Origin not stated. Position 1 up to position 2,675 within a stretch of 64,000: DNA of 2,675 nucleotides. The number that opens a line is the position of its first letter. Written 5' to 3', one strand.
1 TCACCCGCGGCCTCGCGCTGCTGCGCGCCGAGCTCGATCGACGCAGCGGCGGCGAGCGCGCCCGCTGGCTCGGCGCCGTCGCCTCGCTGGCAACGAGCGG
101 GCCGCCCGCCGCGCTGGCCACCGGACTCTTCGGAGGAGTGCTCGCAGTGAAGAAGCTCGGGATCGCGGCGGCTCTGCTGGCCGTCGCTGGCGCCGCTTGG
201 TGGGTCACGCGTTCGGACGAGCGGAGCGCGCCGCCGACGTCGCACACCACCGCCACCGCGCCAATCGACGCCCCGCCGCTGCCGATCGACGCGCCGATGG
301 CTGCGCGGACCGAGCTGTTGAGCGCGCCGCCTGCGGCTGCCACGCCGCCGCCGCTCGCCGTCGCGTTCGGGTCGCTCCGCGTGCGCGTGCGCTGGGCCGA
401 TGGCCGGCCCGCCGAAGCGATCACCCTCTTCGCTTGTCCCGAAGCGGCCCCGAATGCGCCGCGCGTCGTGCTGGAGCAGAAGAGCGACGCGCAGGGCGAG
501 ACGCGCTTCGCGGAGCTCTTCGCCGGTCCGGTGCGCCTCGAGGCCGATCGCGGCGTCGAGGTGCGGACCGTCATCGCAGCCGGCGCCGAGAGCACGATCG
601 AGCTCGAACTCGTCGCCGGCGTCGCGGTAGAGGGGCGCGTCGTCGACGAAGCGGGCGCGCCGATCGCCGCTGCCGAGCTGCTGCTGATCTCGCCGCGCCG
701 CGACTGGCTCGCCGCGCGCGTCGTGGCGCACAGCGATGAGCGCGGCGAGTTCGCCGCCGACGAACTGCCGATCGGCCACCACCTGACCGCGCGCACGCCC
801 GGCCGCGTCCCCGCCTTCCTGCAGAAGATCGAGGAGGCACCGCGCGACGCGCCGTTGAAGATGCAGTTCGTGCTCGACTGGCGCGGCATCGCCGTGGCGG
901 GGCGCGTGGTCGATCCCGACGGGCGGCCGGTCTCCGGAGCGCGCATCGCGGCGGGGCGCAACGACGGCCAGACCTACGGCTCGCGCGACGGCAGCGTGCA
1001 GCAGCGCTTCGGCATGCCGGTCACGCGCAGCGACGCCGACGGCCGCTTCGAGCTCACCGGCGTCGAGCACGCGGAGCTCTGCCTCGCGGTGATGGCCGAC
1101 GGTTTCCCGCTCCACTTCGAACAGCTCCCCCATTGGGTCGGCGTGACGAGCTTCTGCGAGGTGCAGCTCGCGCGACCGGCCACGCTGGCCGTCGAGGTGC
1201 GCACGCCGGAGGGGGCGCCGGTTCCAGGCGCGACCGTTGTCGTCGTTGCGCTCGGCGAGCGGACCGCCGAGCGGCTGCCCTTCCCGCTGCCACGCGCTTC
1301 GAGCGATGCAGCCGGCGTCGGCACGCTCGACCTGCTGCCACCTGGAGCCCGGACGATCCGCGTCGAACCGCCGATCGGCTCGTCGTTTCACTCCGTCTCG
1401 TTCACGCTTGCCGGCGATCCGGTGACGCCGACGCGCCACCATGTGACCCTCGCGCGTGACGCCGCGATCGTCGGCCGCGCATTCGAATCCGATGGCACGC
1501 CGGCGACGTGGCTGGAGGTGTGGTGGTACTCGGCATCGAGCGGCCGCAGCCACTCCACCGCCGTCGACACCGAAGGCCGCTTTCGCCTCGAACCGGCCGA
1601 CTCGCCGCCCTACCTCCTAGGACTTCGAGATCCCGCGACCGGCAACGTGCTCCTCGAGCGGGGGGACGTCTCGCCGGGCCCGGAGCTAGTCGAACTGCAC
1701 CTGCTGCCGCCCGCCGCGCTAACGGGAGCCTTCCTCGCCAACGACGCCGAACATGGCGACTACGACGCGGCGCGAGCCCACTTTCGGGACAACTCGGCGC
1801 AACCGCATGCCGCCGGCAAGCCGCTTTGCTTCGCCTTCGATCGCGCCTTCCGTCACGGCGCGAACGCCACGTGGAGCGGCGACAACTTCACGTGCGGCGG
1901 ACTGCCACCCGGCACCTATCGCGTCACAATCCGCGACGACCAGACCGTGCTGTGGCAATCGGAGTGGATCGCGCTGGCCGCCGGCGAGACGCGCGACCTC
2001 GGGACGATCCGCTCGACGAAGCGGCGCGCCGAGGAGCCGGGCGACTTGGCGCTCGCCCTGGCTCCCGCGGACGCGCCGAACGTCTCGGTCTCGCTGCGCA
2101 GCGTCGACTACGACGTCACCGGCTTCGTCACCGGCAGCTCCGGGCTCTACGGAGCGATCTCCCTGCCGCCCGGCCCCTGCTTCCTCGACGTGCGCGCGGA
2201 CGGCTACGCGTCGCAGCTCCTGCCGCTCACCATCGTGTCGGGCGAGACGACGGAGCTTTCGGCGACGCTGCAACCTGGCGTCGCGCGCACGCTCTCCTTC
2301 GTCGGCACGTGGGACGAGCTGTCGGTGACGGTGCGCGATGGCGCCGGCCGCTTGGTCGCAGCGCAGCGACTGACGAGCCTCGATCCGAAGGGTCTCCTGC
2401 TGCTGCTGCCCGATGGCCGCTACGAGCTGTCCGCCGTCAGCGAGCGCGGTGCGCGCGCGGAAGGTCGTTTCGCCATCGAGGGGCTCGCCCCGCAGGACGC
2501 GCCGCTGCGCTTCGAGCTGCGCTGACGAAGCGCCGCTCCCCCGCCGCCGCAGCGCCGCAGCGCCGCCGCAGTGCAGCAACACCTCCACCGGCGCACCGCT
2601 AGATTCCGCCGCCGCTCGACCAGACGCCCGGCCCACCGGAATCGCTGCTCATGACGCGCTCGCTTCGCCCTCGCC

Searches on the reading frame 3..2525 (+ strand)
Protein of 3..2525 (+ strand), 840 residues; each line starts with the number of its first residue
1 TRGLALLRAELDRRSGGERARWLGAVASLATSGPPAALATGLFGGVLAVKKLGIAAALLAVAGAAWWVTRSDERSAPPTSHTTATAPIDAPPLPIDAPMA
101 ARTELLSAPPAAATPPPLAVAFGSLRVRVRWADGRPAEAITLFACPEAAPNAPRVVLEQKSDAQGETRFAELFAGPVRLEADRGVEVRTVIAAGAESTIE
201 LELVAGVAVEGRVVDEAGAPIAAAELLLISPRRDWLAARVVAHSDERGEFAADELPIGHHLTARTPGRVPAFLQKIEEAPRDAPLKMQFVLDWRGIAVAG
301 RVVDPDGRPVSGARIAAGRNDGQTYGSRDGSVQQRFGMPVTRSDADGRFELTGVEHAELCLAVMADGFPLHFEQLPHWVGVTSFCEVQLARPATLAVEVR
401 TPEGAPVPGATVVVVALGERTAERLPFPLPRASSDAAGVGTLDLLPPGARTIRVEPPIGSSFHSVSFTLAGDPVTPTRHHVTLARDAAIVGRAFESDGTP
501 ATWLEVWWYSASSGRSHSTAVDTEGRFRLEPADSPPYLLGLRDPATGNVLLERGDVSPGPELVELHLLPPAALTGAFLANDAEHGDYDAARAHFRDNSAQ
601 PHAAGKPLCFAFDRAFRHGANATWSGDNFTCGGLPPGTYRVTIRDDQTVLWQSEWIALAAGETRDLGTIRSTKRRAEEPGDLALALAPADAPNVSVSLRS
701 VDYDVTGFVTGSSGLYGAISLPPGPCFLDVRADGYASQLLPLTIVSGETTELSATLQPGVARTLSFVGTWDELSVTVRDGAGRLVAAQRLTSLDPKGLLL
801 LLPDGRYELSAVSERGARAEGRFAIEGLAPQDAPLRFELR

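Call 6: search_protein_families(library=pfam, proteins=[window:3-2525:+], max_evalue=0.1)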
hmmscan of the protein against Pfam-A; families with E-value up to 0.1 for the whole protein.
window:3-2525:+ (840 aa): 8 families
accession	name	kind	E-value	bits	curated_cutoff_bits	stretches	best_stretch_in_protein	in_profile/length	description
PF13620.12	CarboxypepD_reg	-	1.6e-46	157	32.3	5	298-369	2-60/82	Carboxypeptidase regulatory-like domain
PF13715.12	CarbopepD_reg_2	-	9.3e-07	29.2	32.2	0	704-756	24-76/88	CarboxypepD_reg-like domain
PF24107.1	DUF7382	-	1.5e-05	25.2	27.4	0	394-415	21-42/65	Domain of unknown function (DUF7382)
PF10670.15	DUF4198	-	0.00014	22.5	34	0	403-448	156-199/209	Domain of unknown function (DUF4198)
PF00775.27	Dioxygenase_C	-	0.00027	20.9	27.3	1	295-355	29-92/182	Dioxygenase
PF02369.22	Big_1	-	0.0004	20.9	34.9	0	393-420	19-46/93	Bacterial Ig-like domain (group 1)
PF15976.11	CooC_C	-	0.00064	20.1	29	0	297-317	18-38/93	CS1-pili formation C-terminal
PF17789.7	MG4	-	0.036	14.7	24.7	0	394-416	17-39/95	Macroglobulin domain MG4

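Call 7: search_protein_families(library=ncbifam, proteins=[window:3-2525:+], max_evalue=0.1)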
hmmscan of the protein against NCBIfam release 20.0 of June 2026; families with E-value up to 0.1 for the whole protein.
window:3-2525:+ (840 aa): 6 families
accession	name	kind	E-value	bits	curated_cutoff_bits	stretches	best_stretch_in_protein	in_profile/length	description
TIGR04134.1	lipo_with_rSAM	hypoth_equivalog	0.0082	16.2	39.8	0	298-327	42-71/150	radical SAM-associated putative lipoprotein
NF040788.1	S-lay_SlaB_Mtsph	equivalog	0.014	14.4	700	0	392-461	120-175/416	S-layer protein SlaB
NF033846.1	Rumino_NPXTG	domain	0.023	15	23.5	0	46-72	6-29/30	NPXTG-anchored protein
NF052345.1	S_layer_anammox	exception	0.045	11.1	1400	0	709-769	1343-1404/1596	Kustd1514 family S-layer glycoprotein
NF058648.1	ECF_sub_HI1622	equivalog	0.061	13.3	100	0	484-533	22-72/180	NikL family nickel/cobalt ECF transporter subunit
TIGR02065.1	ECX1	equivalog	0.086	12.2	318.7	0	162-223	123-183/230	exosome complex exonuclease Rrp41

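Call 44: find_related_loci(query=window:3-2525:+, collection=genome_contigs, flank=10000)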
Query window:3-2525:+ (840 aa) in genome_contigs; peptide patterns used: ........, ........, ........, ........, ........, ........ (x = any residue, [..] = any of these).
90 stretches matched a pattern, but none encodes a relative of the query by tblastn (E <= 1e-3).
